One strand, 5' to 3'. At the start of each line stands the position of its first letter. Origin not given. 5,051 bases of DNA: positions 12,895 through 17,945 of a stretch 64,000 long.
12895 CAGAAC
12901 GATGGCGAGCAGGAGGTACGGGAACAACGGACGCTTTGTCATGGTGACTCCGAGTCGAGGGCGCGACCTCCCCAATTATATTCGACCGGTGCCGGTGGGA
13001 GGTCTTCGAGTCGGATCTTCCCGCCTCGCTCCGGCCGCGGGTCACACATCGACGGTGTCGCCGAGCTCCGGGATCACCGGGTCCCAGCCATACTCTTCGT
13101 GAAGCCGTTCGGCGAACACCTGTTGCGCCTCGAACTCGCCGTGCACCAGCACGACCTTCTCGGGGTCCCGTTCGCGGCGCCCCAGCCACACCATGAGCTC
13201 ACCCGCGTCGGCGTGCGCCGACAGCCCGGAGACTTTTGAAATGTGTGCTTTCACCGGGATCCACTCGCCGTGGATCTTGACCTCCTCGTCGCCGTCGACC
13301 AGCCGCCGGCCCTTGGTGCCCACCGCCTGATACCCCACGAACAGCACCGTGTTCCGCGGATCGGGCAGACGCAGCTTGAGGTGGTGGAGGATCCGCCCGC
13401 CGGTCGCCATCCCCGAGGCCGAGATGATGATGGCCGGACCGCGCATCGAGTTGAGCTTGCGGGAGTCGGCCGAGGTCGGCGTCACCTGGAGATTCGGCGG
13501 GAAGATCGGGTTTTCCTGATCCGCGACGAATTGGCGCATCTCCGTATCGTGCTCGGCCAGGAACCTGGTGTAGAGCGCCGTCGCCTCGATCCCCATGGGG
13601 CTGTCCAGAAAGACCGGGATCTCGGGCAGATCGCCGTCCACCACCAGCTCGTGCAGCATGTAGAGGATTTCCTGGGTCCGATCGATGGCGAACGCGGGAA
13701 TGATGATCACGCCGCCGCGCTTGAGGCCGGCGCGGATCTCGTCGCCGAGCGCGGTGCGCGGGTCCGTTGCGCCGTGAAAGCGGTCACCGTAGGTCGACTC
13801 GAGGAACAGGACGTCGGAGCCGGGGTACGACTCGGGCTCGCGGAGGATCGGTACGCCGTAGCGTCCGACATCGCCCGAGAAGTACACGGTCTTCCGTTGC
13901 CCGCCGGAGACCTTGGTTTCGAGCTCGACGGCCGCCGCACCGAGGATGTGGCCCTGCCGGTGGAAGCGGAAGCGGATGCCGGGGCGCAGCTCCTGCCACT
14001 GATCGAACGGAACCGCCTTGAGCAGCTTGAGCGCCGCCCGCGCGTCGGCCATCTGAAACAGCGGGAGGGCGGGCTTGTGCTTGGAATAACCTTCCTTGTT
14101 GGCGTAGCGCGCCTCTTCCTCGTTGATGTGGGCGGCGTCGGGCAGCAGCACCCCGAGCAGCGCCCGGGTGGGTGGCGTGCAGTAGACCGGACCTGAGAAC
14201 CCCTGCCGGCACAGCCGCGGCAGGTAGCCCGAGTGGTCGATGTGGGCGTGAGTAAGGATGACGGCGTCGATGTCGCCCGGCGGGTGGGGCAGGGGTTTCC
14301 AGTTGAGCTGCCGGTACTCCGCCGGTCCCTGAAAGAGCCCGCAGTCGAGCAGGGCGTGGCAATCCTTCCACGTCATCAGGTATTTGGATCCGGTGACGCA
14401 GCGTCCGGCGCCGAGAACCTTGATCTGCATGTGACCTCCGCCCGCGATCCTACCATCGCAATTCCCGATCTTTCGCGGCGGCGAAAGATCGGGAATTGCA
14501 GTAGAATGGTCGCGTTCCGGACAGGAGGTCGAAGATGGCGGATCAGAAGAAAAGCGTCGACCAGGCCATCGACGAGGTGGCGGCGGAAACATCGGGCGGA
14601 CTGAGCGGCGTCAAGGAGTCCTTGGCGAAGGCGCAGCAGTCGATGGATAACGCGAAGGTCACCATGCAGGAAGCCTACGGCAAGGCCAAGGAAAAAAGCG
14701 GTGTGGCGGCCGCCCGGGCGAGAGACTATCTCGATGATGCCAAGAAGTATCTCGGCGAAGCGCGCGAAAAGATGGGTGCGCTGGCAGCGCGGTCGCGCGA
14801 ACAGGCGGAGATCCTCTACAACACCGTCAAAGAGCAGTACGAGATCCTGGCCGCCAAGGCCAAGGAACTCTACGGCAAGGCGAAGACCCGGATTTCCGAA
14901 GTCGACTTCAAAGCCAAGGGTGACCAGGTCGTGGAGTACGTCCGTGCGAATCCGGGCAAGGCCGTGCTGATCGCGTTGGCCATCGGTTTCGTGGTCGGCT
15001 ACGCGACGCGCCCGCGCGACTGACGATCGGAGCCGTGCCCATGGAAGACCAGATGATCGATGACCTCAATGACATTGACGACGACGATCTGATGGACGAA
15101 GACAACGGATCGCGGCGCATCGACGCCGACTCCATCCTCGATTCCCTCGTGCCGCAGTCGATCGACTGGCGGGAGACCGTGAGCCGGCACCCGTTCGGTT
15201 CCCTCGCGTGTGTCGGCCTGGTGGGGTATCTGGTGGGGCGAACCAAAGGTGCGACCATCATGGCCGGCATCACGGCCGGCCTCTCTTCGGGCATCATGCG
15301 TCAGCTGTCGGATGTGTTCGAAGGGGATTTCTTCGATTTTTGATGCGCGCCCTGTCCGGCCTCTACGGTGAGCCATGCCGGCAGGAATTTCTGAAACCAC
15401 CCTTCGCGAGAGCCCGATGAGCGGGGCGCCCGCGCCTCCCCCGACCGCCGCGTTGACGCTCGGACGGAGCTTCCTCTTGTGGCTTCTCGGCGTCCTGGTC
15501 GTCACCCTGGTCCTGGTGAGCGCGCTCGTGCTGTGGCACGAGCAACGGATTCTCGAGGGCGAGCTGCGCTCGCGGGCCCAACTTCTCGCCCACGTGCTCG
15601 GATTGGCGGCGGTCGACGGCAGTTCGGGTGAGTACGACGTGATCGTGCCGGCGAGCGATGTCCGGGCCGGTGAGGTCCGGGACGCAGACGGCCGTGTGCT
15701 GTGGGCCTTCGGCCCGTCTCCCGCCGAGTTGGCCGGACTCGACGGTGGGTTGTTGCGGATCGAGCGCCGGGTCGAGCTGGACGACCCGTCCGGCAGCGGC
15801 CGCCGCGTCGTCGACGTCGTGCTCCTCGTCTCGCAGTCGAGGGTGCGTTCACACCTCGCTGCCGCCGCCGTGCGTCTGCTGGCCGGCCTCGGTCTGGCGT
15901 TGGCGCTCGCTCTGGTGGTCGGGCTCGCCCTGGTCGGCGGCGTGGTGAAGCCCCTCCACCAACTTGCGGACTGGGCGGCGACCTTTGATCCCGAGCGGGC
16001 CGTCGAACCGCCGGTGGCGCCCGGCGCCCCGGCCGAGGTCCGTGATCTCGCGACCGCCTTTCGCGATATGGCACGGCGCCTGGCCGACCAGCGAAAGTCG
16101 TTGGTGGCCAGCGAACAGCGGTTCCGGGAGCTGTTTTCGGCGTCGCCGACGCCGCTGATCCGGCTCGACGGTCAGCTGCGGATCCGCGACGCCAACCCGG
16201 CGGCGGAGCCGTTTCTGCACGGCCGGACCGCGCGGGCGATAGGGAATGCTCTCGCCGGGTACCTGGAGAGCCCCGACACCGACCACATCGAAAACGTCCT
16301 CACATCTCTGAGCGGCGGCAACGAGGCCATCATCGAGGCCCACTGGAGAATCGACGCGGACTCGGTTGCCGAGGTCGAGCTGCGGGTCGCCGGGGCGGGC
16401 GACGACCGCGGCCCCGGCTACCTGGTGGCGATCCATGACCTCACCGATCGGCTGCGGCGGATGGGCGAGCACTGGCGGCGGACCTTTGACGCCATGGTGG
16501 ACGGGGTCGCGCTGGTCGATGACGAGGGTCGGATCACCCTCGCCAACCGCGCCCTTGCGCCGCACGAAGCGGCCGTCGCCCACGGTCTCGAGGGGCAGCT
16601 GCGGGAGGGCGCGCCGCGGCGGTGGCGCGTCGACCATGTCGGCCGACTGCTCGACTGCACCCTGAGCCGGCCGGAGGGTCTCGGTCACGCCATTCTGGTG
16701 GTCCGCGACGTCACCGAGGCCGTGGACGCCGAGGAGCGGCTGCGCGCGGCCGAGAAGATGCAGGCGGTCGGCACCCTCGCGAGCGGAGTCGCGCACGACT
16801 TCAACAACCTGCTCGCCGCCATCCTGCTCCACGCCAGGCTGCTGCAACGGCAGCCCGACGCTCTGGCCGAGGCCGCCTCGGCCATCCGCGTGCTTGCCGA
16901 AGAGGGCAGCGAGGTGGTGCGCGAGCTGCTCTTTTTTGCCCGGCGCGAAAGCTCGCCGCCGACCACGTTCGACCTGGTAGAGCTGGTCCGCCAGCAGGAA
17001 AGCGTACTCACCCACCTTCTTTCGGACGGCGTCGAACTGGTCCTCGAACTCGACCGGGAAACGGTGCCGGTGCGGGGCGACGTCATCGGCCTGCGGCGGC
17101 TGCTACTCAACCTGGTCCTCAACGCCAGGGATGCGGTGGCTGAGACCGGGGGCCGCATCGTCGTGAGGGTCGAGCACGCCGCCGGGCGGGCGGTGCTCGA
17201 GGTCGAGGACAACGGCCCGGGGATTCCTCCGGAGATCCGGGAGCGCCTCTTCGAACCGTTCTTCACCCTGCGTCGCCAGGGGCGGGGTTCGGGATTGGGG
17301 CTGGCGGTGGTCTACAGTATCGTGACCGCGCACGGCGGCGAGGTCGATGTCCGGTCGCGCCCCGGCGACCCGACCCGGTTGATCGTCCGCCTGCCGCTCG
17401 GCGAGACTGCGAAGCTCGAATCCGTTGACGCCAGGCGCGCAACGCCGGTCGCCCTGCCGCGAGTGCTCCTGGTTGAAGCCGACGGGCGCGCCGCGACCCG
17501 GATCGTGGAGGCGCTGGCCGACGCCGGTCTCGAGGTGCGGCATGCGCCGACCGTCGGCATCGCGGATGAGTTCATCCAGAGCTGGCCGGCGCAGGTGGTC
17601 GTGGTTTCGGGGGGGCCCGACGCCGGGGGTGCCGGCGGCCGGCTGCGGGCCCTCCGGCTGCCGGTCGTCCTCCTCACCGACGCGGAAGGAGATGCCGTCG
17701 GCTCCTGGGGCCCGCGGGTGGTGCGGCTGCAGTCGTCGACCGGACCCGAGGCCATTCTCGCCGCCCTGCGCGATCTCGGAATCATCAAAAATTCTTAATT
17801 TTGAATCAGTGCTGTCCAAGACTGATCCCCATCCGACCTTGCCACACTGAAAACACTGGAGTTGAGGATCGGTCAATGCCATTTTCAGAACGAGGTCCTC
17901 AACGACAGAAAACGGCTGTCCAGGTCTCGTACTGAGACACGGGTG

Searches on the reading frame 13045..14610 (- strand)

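Call 74: search_protein_families(library=pfam, max_evalue=0.0001, proteins=[window:13045-14610:-])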
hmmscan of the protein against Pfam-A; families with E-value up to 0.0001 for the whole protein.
window:13045-14610:- (522 aa): 5 families
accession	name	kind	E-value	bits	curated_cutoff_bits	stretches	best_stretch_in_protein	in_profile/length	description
PF10996.14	Beta-Casp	-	8.2e-40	136.5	27.7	1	312-437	1-120/120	Beta-Casp domain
PF07521.17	RMMBL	-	2.8e-19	69.3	21.6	1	450-514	1-63/63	Zn-dependent metallo-hydrolase RNA specificity domain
PF12706.13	Lactamase_B_2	-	1.2e-12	48.3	27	1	87-280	4-176/200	Beta-lactamase superfamily domain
PF00753.33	Lactamase_B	-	7.9e-09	36.2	22.7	1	78-156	10-86/196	Metallo-beta-lactamase superfamily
PF16661.11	Lactamase_B_6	-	3.4e-07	30.3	27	1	79-232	2-151/193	Metallo-beta-lactamase superfamily domain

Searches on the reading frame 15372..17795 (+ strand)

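Call 74: search_protein_families(library=pfam, max_evalue=0.0001, proteins=[window:15372-17795:+])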
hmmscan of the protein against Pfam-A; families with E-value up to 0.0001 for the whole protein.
window:15372-17795:+ (808 aa): 6 families
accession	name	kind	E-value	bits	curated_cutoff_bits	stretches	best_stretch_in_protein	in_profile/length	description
PF02518.31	HATPase_c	-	2.8e-28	99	26.4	1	569-677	1-110/111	Histidine kinase-, DNA gyrase B-, and HSP90-like ATPase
PF13188.13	PAS_8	-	3.7e-12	46.1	21.8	1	249-291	1-44/65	PAS domain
PF00989.32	PAS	-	5.5e-11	42.9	22.6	1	250-356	2-112/113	PAS fold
PF08448.16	PAS_4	-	3.6e-10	40.5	23.1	1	255-360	1-108/110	PAS fold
PF00512.31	HisKA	-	4e-08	33.6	26.9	1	467-527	3-65/66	His Kinase A (phospho-acceptor) domain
PF00672.30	HAMP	-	4.3e-05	24.2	25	0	188-238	3-52/53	HAMP domain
